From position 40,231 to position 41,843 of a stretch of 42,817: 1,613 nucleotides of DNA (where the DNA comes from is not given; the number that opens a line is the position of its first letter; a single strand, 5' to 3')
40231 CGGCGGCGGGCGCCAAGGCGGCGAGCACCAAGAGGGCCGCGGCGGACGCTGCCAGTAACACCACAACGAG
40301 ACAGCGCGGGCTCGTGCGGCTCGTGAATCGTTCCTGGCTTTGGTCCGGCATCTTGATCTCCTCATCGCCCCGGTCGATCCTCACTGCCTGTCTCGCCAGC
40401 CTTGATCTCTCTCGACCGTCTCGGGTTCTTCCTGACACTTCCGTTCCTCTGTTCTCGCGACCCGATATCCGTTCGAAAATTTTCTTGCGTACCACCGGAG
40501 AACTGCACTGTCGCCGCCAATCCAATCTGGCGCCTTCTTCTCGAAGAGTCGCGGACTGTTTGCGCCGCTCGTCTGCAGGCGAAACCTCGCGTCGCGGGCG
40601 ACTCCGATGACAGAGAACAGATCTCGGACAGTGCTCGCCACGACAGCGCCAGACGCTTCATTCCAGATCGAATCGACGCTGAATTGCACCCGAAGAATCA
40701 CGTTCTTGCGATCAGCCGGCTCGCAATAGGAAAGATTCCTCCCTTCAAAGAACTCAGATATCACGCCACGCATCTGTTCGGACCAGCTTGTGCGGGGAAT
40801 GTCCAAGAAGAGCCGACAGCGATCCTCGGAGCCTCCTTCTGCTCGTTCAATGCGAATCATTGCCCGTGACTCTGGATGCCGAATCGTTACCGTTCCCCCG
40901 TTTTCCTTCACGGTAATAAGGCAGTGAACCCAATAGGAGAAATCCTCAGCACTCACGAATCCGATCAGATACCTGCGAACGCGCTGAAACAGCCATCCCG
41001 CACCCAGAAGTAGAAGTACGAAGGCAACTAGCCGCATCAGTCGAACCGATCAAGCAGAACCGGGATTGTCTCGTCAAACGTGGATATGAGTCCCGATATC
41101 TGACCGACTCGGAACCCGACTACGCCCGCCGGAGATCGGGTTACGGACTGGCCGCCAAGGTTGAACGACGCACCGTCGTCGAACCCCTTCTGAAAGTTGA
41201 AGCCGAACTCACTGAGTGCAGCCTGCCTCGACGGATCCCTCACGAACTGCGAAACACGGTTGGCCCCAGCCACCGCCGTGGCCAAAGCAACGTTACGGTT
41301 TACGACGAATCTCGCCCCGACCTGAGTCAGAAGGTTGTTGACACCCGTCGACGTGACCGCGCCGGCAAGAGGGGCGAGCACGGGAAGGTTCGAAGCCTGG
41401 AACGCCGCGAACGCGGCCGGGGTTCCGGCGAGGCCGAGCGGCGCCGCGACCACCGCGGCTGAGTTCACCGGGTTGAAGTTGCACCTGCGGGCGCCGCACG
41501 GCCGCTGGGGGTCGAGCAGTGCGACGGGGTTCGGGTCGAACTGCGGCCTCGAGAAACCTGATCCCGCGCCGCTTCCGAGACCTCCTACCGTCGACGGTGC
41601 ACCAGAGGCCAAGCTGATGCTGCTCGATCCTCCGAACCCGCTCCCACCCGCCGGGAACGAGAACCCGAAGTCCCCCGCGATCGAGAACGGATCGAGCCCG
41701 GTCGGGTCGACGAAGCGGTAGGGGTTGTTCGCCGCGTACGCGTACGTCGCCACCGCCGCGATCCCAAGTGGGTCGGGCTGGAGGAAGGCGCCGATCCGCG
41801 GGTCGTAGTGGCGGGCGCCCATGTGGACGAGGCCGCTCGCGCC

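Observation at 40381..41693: Unassigned Rhs C-terminal tip plus overlapping membrane-anchored ORF on a low-GC cassette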

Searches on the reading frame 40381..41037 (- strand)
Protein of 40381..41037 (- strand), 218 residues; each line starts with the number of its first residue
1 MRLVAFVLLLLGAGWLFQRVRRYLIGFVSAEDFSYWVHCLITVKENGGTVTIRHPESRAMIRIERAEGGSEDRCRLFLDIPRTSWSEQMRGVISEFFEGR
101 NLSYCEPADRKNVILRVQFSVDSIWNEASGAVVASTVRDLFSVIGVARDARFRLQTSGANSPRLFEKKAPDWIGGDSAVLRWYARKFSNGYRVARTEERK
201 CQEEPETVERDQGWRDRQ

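Call 4: search_protein_families(library=pfam, proteins=[window:40381-41037:-], max_evalue=1)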
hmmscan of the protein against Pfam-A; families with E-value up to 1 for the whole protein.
window:40381-41037:- (218 aa): 0 families

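Call 5: search_protein_families(library=ncbifam, proteins=[window:40381-41037:-], max_evalue=1)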
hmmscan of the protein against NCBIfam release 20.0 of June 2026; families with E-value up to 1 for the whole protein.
window:40381-41037:- (218 aa): 0 families

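Call 8: search_solved_structures(query=window:40381-41037:-, max_evalue=10)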
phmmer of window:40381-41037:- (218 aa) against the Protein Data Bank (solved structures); distinct sequences matched with E-value up to 10: 5.
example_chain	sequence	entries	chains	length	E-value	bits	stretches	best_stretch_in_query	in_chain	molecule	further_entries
1b9f_A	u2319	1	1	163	0.94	12.1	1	125-179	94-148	PROTEIN (INTEGRASE)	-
1b92_A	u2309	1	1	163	1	12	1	125-179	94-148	PROTEIN (INTEGRASE)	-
6l0c_A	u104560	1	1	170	1.1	11.9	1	125-179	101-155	Integrase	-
7ood_a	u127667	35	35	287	1.4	11.6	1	16-94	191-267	50S ribosomal protein L2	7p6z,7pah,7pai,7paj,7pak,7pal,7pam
7l23_A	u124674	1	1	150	1.4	11.6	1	125-179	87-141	Integrase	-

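Call 10: find_homologous_proteins(query=window:40381-41037:-, max_evalue=0.001)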
Query window:40381-41037:- (218 aa): 3 proteins with E <= 0.001 among 258 candidates.
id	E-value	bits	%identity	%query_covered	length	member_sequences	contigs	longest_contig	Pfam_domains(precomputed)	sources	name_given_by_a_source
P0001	4.1e-143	492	100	100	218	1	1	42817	-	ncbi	-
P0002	1.2e-67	246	59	85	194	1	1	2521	-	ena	-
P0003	7.3e-56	207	52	80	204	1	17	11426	-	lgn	-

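Call 11: find_encoding_contigs(protein=P0003, flank=10000, max_places=10)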
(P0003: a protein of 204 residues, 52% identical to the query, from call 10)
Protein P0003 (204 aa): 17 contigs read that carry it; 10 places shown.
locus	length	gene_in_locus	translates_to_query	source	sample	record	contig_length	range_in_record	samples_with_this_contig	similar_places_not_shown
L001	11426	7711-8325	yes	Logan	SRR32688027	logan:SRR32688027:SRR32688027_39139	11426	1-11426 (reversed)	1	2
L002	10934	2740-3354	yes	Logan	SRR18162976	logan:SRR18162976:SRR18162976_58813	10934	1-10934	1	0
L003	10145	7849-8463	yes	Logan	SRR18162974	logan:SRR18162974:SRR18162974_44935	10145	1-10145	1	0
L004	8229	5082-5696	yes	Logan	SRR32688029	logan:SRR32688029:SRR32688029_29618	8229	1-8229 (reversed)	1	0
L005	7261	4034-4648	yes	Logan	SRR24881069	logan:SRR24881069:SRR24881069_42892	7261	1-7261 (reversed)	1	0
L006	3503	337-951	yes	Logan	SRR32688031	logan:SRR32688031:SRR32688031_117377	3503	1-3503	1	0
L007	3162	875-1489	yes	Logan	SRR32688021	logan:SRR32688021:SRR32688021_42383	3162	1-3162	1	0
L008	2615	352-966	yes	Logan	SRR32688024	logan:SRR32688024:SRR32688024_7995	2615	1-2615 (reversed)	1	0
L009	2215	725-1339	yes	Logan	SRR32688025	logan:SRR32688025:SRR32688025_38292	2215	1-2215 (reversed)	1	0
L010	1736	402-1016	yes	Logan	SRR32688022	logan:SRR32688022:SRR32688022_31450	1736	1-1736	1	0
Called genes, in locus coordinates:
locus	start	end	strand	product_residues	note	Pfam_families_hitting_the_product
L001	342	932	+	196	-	-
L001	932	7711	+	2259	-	PF01841:Transglut_core, PF20148:DUF6531, PF05593:RHS_repeat, PF25023:TEN_YD-shell, PF05593:RHS_repeat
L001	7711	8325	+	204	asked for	-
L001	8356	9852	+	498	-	-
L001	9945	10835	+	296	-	-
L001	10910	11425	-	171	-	?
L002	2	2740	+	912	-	?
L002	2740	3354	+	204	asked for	-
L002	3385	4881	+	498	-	-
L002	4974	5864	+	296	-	-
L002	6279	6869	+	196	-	-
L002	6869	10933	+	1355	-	?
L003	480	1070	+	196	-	-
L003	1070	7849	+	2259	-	PF01841:Transglut_core, PF20148:DUF6531, PF05593:RHS_repeat, PF25023:TEN_YD-shell, PF05593:RHS_repeat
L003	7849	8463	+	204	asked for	-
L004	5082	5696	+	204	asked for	-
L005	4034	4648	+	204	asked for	-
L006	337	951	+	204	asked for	-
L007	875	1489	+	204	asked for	-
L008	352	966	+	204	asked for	-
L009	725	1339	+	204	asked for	-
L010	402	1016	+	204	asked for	-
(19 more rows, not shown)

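Call 12: find_encoding_contigs(protein=P0002, flank=10000, max_places=6)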
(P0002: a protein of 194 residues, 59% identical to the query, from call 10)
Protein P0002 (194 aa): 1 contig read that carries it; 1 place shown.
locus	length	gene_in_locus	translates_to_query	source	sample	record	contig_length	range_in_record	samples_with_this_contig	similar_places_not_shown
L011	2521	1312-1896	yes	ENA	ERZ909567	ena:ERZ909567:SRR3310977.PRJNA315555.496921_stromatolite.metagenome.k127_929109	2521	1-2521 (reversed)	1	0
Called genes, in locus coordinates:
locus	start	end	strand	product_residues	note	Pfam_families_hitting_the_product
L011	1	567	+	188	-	?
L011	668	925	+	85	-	-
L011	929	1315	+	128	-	-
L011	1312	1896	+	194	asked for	-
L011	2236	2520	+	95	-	?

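Call 26: find_related_loci(query=A2, collection=genome_contigs, flank=10000)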
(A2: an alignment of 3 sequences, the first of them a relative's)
Query A2 (218 aa) in genome_contigs; peptide patterns used: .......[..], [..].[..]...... (x = any residue, [..] = any of these).
51 stretches matched a pattern, but none encodes a relative of the query by tblastn (E <= 1e-3).
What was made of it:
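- Tried and rejected: Genome-contig scans: the immunity alignment found nothing (call 26).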

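Call 34: predict_structure(alignment_id=A2)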
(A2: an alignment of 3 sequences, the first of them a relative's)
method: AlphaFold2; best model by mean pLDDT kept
length: 218 residues; sequences in the alignment: 3
mean_pLDDT: 71.6   pTM: 0.64
mean pLDDT of the five models: 71.6, 70.3, 69.6, 67.5, 59.0
residues with pLDDT >= 90: 18; 70-90: 124; 50-70: 38; < 50: 38
segments of 3 or more residues with pLDDT < 50: 186-218
pLDDT, mean of each block of 10 residues (from residue 1): 83 70 62 82 74 86 80 85 80 90 86 88 77 89 85 80 63 52 52 35 35 34
secondary structure, 60 per line:
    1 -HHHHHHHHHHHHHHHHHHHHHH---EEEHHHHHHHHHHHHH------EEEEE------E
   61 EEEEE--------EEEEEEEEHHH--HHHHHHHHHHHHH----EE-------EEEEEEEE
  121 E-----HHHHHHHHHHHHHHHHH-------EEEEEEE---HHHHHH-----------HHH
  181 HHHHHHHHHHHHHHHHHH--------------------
elements in order: H2-23 E27-29 H30-42 E49-53 E60-65 E74-81 H87-99 E113-121 H127-143 E151-157 H161-166 H178-198
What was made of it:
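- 40381..41037 (-): 218-aa immunity-like ORF. It has an N-terminal TM anchor (residues ~3-17, 41031-40987), an α/β domain and a disordered tail (residues 186-218). Its start overlaps the toxin stop by 1 nt (TGATG). AF2 gives pLDDT 71.6 and pTM 0.64 (call 34).
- Checked: AF2 gives a hydrophobic N-terminal helix at residues 2-23 (call 34).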

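Call 40: fold_search(model_id=the predicted structure, library=pdb)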
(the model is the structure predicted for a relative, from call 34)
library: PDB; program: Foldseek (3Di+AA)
matches with E <= 10: 920; with E <= 0.001: 0
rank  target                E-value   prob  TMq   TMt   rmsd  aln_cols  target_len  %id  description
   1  1k3s_A                1.4e-02  0.96  0.22  0.36   6.1        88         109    8  Type III Secretion Chaperone SigE (released 2001-11-28)
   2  3khz_A                1.4e-02  0.23  0.17  0.12  13.1       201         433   13  Crystal Structure of R350A mutant of Staphylococcus aureus metallopeptidase (Sapep/DapE) in the apo-form (released 2010-07-07)
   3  3raf_A                2.8e-02  0.69  0.25  0.13  14.4       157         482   13  Quinazolinedione-DNA cleavage complex of type IV topoisomerase from S. pneumoniae (released 2012-03-28)
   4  3khx_B                4.8e-02  0.13  0.17  0.11  14.8       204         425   12  Crystal structure of Staphylococcus aureus metallopeptidase (Sapep/DapE) in the apo-form (released 2010-07-07)
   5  3kxy_J                6.1e-02  0.87  0.30  0.43   4.9       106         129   13  Crystal Structure of the ExsC-ExsE Complex (released 2010-06-30)
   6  6rkw_A                6.1e-02  0.41  0.24  0.08  15.8       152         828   12  CryoEM structure of the complete E. coli DNA Gyrase complex bound to a 130 bp DNA duplex (released 2019-11-06)
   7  1k3s_B                6.5e-02  0.89  0.25  0.43   4.6        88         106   11  Type III Secretion Chaperone SigE (released 2001-11-28)
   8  3ki9                  6.5e-02  0.14  0.18  0.11  12.6       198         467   12  Crystal structure of Staphylococcus aureus metallopeptidase (Sapep/DapE) in the Mn2+ bound form (released 2010-07-07)
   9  3khx_A                7.3e-02  0.14  0.18  0.11  13.4       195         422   11  Crystal structure of Staphylococcus aureus metallopeptidase (Sapep/DapE) in the apo-form (released 2010-07-07)
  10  7stb_G                7.3e-02  0.12  0.16  0.12   8.8       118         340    8  Closed state of Rad24-RFC:9-1-1 bound to a 5' ss/dsDNA junction (released 2022-03-23)
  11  3khz_B                7.7e-02  0.14  0.18  0.11  15.1       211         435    9  Crystal Structure of R350A mutant of Staphylococcus aureus metallopeptidase (Sapep/DapE) in the apo-form (released 2010-07-07)
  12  6rku_A                8.2e-02  0.38  0.24  0.12  15.8       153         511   12  E. coli DNA Gyrase - DNA binding and cleavage domain in State 1 (released 2019-11-06)
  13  4tma_E                9.2e-02  0.44  0.25  0.13  14.8       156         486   16  Crystal structure of gyrase bound to its inhibitor YacG (released 2014-07-23)
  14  3kxy_H                1.2e-01  0.80  0.28  0.42   4.8       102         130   11  Crystal Structure of the ExsC-ExsE Complex (released 2010-06-30)
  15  3t9n_B                1.2e-01  0.25  0.23  0.19  16.3       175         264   10  Crystal structure of a membrane protein (released 2012-10-31)
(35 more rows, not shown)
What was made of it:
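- Closest known: Class I type III secretion chaperones. Same: The AF2 model of the ORF has a mixed α/β arrangement (α-β-β-β-α-β-α-β) that Foldseek ranks closest to these chaperones (call 40).
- The Foldseek resemblance of the ORF to T3SS class I chaperones is weak, E 1.4e-2 and TM 0.36-0.45 (call 40). The best Foldseek matches are T3SS class I chaperones: SigE, ExsC, SycH, SicP (call 40).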

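Call 47: search_solved_structures(query=A5, max_evalue=10)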
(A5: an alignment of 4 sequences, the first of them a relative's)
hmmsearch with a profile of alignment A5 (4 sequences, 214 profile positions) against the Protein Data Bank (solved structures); distinct sequences matched with E-value up to 10: 1.
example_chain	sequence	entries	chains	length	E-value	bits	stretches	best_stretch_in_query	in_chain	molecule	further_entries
6tqd_A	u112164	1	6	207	0.81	11.9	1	153-194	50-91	Intimin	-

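Call 49: search_protein_families(library=pfam, alignment_id=A5, max_evalue=10)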
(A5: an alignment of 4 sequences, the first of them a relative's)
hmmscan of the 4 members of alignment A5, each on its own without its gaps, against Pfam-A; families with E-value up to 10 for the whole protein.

A. member 1, P0001 (218 aa): 0 families

B. families by the number of members that match (of 4 scanned): 1 family
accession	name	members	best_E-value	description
PF19873.4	DUF6346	1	0.023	Family of unknown function (DUF6346)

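Call 60: search_protein_families(library=pfam, proteins=[L001:342-929:+, L001:929-3928:+, L011:668-922:+], max_evalue=0.01)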
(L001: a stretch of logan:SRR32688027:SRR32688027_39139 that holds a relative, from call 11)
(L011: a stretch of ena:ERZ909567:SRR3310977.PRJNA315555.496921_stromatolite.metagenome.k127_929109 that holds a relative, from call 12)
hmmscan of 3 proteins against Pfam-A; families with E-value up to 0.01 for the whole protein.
L001:342-929:+ (196 aa): 0 families

L001:929-3928:+ (1000 aa): 3 families
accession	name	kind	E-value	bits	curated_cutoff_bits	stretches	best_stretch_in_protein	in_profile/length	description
PF20148.4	DUF6531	-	2.8e-16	60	24.1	1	808-891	1-74/74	Domain of unknown function (DUF6531)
PF01841.26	Transglut_core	-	1.5e-12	48.2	23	1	54-201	16-108/108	Transglutaminase-like superfamily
PF05593.20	RHS_repeat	-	2.5e-06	28.2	22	1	956-989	4-37/38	RHS Repeat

L011:668-922:+ (85 aa): 0 families

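Call 63: search_dna_similar(query=window:40384-41037:-, collection=plasmids, mode=protein, max_evalue=0.01, max_rows=10)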
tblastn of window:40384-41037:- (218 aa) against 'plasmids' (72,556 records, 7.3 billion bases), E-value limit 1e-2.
No match.

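Call 75: search_protein_families(library=padloc, proteins=[window:40384-41037:-], max_evalue=1)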
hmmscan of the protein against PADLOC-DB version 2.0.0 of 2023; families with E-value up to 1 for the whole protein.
window:40384-41037:- (218 aa): 0 families

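Call 76: search_protein_families(library=phrogs, proteins=[window:40384-41037:-], max_evalue=1)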
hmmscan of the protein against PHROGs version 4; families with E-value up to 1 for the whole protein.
window:40384-41037:- (218 aa): 1 family
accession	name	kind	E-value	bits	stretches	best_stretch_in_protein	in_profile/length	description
phrog_226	-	tail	0.11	13.3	1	106-155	69-118/157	minor tail protein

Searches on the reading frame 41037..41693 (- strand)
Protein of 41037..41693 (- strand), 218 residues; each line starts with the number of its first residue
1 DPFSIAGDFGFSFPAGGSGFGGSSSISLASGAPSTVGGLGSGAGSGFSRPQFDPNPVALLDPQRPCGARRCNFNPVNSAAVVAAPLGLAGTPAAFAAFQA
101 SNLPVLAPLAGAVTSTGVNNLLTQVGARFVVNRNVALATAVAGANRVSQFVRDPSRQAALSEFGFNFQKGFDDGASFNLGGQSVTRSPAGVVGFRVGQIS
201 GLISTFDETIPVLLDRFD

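Call 4: search_protein_families(library=pfam, proteins=[window:41037-41693:-], max_evalue=1)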
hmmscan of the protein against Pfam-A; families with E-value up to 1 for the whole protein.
window:41037-41693:- (218 aa): 0 families

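Call 5: search_protein_families(library=ncbifam, proteins=[window:41037-41693:-], max_evalue=1)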
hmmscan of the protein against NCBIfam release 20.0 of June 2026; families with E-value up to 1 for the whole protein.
window:41037-41693:- (218 aa): 0 families

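Call 7: search_solved_structures(query=window:41037-41693:-, max_evalue=10)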
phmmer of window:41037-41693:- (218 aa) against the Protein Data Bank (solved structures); distinct sequences matched with E-value up to 10: 1.
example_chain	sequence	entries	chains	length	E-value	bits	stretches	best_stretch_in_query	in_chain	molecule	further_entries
3k6i_A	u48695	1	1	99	0.63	13.3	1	171-205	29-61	T-cadherin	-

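Call 9: find_homologous_proteins(query=window:41037-41693:-, max_evalue=0.001)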
Query window:41037-41693:-: 5636 candidates shared short words with the query, none scored E <= 0.001.

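Call 19: find_homologous_proteins(query=A1, max_evalue=0.01)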
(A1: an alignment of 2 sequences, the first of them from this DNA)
Query A1 (2 sequences): 8000 candidates shared short words with the query, none scored E <= 0.01.
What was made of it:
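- Tried and rejected: Low-complexity words probably swamped the candidate lists of 5,636 and 8,000 (calls 9, 19).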

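Call 27: find_related_loci(query=A1, collection=metagenome_contigs, flank=10000)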
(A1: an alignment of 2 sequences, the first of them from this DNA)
Query A1 (218 aa) in metagenome_contigs; peptide patterns used: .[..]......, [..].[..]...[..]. (x = any residue, [..] = any of these).
224 stretches matched a pattern, but none encodes a relative of the query by tblastn (E <= 1e-3).

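Call 42: predict_structure(protein=window:41040-41693:-)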
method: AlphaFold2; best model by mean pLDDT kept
length: 218 residues; sequences in the alignment: 1
mean_pLDDT: 36.5   pTM: 0.19
mean pLDDT of the five models: 36.5, 34.5, 31.4, 30.5, 30.0
residues with pLDDT >= 90: 0; 70-90: 0; 50-70: 2; < 50: 216
segments of 3 or more residues with pLDDT < 50: 1-179, 182-218
pLDDT, mean of each block of 10 residues (from residue 1): 38 40 35 37 38 40 36 34 34 38 35 33 30 30 35 45 40 44 41 35 34 31
secondary structure, 60 per line:
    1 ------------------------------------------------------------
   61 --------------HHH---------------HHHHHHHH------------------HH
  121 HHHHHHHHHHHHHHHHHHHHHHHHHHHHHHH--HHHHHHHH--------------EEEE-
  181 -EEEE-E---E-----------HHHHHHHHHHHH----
elements in order: H93-100 H119-151 H154-161 E176-179 E182-185 H203-214
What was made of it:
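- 41175..41339 (-): Tail residues 119-173. The GC dip starts here. The region holds a predicted long helix and the invariant motifs R.DP..Q and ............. The helix at 119-151 comes only from a very low-confidence AF2 model (call 42).
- On Pore-forming / ionophoric polymorphic toxins (Tse5-CT, CDI ionophores, pore-forming colicins): The AF2 model is unusable (call 42).
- AF2 of the tail gave no usable model (call 42).
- Tried and rejected: AF2 of the tail from a single sequence gave pLDDT 36.5, so I did not use it for fold search (call 42).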

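Call 46: search_solved_structures(query=A4, max_evalue=10)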
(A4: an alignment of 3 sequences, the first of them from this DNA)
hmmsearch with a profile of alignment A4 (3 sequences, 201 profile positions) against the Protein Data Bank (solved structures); distinct sequences matched with E-value up to 10: 0.
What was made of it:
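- Tried and rejected: PDB sequence searches, single and profile, gave nothing (calls 7, 8, 46, 47).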

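Call 48: search_protein_families(library=pfam, alignment_id=A4, max_evalue=10)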
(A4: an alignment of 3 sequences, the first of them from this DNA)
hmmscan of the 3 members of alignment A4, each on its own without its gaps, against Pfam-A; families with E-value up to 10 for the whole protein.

A. member 1, seq(218 aa): 0 families

B. families by the number of members that match (of 3 scanned): 1 family
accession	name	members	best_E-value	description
PF10676.14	gerPA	1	0.021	Spore germination protein gerPA/gerPF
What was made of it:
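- Tried and rejected: Pfam, NCBIfam, PADLOC and PHROGs on the tail, the ORF and their homologues gave nothing, or only noise above E 0.02 (calls 4, 5, 48, 49, 75, 76).
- On Pore-forming / ionophoric polymorphic toxins (Tse5-CT, CDI ionophores, pore-forming colicins): Pfam, NCBIfam and PDB sequence and profile searches gave no hit (calls 4, 5, 7, 46, 48).
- The C-terminal 100 residues have no His, no invariant Glu or Lys, and no family or PDB match (calls 7, 46, 48). No homology to any toxin was found (calls 4, 5, 7, 46, 48).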

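Call 56: find_related_loci(query=A4, collection=metagenome_contigs, flank=10000)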
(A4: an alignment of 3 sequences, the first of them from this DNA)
Query A4 (218 aa) in metagenome_contigs; peptide patterns used: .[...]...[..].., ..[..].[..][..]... (x = any residue, [..] = any of these).
465 stretches matched a pattern, but none encodes a relative of the query by tblastn (E <= 1e-3).

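Call 75: search_protein_families(library=padloc, proteins=[window:41040-41693:-], max_evalue=1)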
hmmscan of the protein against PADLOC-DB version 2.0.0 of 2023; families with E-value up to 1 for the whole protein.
window:41040-41693:- (218 aa): 0 families

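Call 76: search_protein_families(library=phrogs, proteins=[window:41040-41693:-], max_evalue=1)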
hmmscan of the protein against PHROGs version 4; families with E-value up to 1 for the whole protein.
window:41040-41693:- (218 aa): 1 family
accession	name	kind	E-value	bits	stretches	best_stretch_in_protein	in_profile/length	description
phrog_9337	-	unknown function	0.31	12.1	1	193-215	43-65/132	-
